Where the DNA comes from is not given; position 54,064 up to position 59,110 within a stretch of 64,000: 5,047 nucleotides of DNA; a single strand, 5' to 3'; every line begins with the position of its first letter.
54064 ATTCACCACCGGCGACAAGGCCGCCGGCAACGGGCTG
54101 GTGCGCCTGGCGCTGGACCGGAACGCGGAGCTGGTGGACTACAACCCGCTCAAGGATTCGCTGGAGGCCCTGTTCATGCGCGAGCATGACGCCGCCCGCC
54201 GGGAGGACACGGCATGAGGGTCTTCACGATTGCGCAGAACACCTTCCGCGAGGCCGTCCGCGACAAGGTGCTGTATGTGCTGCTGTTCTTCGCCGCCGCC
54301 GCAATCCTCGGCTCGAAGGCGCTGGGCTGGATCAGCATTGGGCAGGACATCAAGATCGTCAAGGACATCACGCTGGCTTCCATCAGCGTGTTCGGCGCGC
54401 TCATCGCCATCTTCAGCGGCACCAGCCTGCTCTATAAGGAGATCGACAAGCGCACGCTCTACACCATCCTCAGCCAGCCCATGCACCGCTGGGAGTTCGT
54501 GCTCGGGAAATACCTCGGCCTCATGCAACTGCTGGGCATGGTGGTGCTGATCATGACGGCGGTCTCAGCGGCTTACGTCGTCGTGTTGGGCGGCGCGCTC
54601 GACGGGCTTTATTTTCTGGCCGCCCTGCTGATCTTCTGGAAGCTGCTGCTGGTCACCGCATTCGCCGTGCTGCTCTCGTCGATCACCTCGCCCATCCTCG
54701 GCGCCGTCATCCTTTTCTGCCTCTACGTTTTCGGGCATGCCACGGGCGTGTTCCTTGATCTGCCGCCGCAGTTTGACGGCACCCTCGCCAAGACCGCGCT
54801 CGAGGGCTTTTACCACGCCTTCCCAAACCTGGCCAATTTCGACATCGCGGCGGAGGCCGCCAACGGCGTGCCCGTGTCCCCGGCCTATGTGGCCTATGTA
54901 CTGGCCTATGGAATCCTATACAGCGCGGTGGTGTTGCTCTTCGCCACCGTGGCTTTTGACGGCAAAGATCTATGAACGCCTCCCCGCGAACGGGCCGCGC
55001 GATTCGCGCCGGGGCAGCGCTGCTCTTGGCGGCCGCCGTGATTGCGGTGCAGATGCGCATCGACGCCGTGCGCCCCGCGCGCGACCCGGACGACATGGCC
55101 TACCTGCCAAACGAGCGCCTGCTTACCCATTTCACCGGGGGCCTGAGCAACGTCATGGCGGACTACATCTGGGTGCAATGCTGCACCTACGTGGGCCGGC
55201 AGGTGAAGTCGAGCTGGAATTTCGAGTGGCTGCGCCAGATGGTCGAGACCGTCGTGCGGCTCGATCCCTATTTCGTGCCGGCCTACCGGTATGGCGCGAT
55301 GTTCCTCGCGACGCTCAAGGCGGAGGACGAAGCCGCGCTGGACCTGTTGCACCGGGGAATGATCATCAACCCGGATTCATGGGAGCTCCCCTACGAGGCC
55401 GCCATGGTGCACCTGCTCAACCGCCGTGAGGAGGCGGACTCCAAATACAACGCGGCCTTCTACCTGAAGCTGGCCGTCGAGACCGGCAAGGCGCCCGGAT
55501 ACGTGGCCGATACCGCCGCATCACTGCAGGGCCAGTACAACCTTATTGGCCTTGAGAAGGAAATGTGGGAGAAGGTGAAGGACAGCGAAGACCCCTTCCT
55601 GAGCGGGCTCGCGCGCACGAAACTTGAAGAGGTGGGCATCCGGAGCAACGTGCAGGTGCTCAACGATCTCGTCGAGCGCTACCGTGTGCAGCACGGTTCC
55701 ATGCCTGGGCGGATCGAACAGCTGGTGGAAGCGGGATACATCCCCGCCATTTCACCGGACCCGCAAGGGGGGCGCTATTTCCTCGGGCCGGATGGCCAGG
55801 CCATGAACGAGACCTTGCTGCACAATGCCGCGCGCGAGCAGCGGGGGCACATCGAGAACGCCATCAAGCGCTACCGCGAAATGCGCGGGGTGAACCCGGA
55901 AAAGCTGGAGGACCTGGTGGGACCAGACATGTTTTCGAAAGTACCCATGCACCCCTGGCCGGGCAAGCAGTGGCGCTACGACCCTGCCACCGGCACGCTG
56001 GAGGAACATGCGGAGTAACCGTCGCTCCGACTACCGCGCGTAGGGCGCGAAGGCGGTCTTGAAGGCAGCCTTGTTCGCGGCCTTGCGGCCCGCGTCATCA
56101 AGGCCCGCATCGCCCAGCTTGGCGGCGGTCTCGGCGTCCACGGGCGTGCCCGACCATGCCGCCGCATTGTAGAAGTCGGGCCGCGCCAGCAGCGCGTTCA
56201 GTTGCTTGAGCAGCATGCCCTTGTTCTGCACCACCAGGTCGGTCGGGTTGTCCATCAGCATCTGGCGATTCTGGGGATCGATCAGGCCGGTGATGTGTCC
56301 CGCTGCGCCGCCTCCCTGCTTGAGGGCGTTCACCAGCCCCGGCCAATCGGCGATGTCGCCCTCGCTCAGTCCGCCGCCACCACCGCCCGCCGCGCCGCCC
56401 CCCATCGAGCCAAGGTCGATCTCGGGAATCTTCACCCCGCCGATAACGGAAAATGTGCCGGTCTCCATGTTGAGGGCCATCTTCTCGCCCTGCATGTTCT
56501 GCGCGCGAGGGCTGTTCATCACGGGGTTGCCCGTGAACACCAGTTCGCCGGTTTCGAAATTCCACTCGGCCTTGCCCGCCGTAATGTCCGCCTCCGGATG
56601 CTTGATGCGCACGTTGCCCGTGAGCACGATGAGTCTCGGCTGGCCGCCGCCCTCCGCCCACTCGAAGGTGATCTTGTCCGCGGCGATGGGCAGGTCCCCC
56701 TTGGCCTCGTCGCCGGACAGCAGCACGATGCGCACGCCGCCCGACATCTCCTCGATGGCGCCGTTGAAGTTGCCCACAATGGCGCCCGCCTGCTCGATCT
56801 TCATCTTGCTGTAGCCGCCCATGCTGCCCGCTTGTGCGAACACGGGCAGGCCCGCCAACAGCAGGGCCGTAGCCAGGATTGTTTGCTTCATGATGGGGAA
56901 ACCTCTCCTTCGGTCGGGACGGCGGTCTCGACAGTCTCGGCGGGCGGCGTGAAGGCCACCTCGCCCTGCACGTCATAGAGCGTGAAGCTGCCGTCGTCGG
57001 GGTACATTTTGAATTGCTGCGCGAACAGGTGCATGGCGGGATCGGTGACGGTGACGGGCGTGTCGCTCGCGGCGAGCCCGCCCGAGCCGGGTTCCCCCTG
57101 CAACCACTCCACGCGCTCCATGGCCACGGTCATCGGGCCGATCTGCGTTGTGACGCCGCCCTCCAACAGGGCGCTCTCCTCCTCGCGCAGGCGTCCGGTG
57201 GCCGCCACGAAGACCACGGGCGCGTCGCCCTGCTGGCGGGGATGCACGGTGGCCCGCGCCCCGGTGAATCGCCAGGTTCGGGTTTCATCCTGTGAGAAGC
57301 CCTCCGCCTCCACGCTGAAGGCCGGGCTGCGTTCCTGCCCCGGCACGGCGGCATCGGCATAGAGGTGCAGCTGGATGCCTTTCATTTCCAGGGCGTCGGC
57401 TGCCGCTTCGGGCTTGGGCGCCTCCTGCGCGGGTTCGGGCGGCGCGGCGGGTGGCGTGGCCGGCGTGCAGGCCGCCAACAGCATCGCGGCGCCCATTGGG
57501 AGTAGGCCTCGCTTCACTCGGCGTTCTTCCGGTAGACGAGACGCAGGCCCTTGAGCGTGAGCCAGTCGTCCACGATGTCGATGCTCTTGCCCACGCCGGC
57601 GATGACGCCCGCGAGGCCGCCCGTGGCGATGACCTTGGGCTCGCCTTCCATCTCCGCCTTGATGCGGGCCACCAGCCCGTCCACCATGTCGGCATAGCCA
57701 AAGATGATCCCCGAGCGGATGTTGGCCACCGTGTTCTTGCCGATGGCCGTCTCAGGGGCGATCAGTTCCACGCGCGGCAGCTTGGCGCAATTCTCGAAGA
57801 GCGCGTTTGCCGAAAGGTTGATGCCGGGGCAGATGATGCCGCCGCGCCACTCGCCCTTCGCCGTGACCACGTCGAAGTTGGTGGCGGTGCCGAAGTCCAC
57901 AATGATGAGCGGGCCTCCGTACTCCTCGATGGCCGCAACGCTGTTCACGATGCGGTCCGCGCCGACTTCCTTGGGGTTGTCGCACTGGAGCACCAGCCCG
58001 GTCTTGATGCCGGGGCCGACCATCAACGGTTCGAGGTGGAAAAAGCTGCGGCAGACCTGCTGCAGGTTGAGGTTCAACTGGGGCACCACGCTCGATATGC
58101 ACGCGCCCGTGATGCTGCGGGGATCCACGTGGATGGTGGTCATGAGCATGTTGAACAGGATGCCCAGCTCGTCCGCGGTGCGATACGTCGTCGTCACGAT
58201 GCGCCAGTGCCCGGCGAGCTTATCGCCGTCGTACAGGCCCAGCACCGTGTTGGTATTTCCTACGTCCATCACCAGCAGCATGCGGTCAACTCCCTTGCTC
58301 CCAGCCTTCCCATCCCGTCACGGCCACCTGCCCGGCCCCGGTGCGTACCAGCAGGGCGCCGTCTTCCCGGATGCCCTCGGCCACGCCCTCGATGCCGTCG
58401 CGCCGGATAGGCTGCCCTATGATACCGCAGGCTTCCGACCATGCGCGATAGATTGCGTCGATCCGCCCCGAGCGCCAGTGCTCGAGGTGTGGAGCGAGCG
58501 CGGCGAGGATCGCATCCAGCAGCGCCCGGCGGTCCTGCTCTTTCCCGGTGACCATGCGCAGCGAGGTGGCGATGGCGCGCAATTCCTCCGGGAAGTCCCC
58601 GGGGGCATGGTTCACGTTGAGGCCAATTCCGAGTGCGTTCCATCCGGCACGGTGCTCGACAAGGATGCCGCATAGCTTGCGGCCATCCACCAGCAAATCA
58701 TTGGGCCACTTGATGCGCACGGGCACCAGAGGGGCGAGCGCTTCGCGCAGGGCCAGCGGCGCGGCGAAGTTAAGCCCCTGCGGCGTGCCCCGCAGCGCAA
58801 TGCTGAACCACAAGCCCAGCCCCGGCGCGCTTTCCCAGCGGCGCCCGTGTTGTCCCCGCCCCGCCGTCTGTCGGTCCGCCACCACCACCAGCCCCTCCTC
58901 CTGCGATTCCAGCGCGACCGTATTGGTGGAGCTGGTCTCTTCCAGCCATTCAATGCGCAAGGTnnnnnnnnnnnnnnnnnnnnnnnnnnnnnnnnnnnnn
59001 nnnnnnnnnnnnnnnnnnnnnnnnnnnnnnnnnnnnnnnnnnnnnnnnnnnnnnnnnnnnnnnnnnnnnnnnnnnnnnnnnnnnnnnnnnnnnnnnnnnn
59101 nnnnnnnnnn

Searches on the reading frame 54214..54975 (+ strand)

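Call 21: search_protein_families(library=pfam, proteins=[window:54214-54975:+])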
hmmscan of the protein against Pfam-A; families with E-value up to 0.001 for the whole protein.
window:54214-54975:+ (253 aa): 3 families
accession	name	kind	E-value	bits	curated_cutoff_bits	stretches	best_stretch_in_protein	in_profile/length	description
PF12679.13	ABC2_membrane_2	-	5.8e-15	55.7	27.2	1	5-253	2-283/283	ABC-2 family transporter protein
PF01061.29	ABC2_membrane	-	4.2e-05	23.6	26.9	1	3-173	3-173/211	ABC-2 type transporter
PF12730.13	ABC2_membrane_4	-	5.7e-05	23.6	27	1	23-175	22-169/179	ABC-2 family transporter protein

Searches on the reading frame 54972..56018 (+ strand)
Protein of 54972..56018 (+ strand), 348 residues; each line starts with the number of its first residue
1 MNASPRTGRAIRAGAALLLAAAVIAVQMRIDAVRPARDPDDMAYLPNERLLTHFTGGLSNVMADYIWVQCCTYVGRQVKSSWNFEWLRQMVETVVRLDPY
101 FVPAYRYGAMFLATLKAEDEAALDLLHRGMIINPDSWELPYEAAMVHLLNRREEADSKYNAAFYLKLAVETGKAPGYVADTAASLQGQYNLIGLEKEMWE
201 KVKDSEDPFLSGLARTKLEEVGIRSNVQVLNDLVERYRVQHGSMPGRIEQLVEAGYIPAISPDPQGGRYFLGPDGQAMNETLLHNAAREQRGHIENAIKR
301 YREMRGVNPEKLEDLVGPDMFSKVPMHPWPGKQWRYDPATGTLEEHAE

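Call 21: search_protein_families(library=pfam, proteins=[window:54972-56018:+])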
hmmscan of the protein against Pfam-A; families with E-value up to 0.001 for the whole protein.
window:54972-56018:+ (348 aa): 0 families

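Call 44: search_protein_families(library=ncbifam, proteins=[window:54972-56018:+], max_evalue=0.1)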
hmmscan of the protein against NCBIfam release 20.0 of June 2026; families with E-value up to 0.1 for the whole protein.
window:54972-56018:+ (348 aa): 1 family
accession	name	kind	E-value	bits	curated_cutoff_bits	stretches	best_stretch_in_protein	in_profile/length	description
TIGR03914.1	UDG_fam_dom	hypoth_equivalog_domain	0.06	12.9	189.95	1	265-302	91-128/231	UdgX family uracil-DNA binding protein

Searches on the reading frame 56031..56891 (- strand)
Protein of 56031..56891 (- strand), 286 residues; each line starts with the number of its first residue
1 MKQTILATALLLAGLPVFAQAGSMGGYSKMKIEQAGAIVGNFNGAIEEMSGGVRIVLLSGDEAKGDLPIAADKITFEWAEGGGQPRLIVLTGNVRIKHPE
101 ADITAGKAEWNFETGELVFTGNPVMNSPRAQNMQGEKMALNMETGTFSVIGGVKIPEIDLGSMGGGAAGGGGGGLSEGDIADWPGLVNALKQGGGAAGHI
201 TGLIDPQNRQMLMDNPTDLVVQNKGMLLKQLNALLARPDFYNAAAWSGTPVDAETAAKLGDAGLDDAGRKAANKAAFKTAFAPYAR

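Call 21: search_protein_families(library=pfam, proteins=[window:56031-56891:-])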
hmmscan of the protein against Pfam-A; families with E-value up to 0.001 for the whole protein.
window:56031-56891:- (286 aa): 1 family
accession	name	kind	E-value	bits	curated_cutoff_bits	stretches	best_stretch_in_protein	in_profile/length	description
PF03968.19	LptD_N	-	0.00059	20.5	20.4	1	64-145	26-112/113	LptA/(LptD N-terminal domain) LPS transport protein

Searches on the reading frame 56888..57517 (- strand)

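Call 23: search_protein_families(library=pfam, proteins=[window:56888-57517:-], max_evalue=0.01)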
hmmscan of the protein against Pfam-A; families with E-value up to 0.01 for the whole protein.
window:56888-57517:- (209 aa): 0 families

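Call 44: search_protein_families(library=ncbifam, proteins=[window:56888-57517:-], max_evalue=0.1)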
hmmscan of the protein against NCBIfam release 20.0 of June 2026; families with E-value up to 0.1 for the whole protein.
window:56888-57517:- (209 aa): 2 families
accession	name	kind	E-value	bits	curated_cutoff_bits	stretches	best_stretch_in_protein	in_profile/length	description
TIGR04409.1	LptC_YrbK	equivalog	0.00061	19.3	38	1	44-184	38-177/180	LPS export ABC transporter periplasmic protein LptC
NF058630.1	repair_Rv3395c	exception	0.025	14.3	65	1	104-157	97-150/153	DnaE2-dependent mutagenesis accessory factor ImuA'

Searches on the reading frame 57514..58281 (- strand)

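Call 23: search_protein_families(library=pfam, proteins=[window:57514-58281:-], max_evalue=0.01)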
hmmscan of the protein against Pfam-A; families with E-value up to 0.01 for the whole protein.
window:57514-58281:- (255 aa): 1 family
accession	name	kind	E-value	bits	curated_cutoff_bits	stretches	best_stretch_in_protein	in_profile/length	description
PF03309.20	Pan_kinase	-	1.6e-74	250.6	24.7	1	2-206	1-205/205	Type III pantothenate kinase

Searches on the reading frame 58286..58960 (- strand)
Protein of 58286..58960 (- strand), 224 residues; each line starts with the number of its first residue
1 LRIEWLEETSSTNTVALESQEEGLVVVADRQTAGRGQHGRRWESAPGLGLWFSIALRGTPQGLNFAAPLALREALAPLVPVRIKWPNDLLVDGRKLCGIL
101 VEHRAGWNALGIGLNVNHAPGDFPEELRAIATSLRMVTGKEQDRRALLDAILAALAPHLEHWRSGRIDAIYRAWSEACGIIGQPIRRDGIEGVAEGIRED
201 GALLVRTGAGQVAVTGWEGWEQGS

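Call 23: search_protein_families(library=pfam, proteins=[window:58286-58960:-], max_evalue=0.01)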
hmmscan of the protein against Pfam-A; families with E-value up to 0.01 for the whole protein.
window:58286-58960:- (224 aa): 2 families
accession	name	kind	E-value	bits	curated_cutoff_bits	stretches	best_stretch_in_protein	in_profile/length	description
PF03099.24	BPL_LplA_LipB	-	1.3e-18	67.7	21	1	8-113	4-127/133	Biotin/lipoate A/B protein ligase family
PF02237.23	BPL_C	-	0.00019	21.7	21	1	190-215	15-41/48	Biotin protein ligase C terminal domain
